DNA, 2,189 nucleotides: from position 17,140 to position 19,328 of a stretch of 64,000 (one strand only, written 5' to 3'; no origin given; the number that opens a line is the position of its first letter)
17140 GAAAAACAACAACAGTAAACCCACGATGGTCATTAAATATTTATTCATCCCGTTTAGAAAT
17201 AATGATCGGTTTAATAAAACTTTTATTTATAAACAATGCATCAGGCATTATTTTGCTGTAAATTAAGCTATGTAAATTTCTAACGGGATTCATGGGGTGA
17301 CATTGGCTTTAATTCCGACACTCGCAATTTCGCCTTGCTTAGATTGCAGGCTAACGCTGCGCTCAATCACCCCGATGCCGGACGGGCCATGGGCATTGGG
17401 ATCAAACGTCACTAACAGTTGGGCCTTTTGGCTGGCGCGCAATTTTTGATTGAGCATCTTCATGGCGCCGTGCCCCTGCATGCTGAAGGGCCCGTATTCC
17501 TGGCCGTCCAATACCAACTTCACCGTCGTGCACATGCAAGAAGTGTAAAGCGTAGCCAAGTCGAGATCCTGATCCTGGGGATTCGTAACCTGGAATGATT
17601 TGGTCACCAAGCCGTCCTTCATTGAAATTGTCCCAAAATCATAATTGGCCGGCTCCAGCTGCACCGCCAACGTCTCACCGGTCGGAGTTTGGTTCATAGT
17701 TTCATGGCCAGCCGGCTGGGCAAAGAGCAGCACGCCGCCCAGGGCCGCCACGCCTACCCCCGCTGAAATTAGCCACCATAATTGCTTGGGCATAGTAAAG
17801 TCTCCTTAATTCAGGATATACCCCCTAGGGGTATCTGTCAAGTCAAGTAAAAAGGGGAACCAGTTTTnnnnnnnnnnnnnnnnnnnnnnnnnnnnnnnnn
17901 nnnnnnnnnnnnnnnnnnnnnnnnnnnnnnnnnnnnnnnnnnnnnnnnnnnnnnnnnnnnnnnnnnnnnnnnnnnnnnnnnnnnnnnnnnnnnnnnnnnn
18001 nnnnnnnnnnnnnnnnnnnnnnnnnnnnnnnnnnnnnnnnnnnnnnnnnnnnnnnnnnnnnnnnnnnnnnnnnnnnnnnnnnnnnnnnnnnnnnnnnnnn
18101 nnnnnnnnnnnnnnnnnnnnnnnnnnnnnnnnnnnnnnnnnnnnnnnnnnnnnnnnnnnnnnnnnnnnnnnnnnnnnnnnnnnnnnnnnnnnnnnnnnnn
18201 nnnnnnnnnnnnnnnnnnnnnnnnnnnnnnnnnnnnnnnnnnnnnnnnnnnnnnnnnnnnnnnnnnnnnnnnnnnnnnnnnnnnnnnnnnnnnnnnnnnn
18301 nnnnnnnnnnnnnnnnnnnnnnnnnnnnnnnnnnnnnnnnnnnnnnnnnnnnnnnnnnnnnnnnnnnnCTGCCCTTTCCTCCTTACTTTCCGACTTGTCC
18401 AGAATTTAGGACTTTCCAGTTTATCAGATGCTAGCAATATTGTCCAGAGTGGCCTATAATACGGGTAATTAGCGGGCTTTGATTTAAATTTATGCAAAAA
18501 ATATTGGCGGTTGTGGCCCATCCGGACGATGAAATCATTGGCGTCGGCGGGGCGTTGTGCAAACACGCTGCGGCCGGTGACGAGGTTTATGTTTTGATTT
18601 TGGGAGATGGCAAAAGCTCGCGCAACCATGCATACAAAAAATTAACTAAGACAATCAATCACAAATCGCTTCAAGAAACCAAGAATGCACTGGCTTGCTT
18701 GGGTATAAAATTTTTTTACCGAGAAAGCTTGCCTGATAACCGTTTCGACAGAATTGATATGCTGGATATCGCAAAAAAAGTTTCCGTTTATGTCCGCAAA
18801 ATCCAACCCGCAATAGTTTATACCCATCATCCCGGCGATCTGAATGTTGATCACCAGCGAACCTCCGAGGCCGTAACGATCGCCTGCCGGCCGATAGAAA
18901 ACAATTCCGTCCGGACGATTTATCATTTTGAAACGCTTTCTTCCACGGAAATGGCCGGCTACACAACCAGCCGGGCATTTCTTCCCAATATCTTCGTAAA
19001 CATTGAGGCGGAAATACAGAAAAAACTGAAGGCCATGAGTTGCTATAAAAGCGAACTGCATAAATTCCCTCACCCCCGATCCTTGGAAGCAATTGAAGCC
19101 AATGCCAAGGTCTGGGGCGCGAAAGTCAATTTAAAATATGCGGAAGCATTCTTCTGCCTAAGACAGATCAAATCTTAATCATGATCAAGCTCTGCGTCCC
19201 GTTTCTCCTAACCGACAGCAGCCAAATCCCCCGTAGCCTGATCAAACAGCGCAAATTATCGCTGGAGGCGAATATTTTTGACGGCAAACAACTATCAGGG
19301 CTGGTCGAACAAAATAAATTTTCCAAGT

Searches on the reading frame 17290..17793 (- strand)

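Call 4: search_protein_families(library=pfam, proteins=[window:17290-17793:-], max_evalue=0.01)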
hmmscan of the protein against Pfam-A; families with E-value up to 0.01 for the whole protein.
window:17290-17793:- (167 aa): 2 families
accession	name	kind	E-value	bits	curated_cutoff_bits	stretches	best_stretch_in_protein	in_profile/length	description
PF07610.17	DUF1573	-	8.1e-08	32.6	26.1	1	46-92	3-48/98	Protein of unknown function (DUF1573)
PF22544.2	HYDIN_VesB_CFA65-like_Ig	-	0.00056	20.5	25.5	0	45-92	4-52/100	HYDIN/CFA65/VesB-like, Ig-like domain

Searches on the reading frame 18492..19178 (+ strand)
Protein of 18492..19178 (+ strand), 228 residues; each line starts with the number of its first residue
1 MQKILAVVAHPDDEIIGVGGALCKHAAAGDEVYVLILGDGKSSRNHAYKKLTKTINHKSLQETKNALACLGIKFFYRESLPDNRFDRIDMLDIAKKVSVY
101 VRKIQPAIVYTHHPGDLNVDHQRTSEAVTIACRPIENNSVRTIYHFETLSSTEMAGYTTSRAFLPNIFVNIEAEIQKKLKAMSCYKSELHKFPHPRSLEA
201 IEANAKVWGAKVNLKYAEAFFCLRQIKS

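Call 4: search_protein_families(library=pfam, proteins=[window:18492-19178:+], max_evalue=0.01)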
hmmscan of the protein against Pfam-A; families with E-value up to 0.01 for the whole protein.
window:18492-19178:+ (228 aa): 1 family
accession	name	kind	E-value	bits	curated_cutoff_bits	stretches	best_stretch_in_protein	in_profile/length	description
PF02585.22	PIG-L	-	2.8e-26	93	28.2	1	5-131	1-128/129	GlcNAc-PI de-N-acetylase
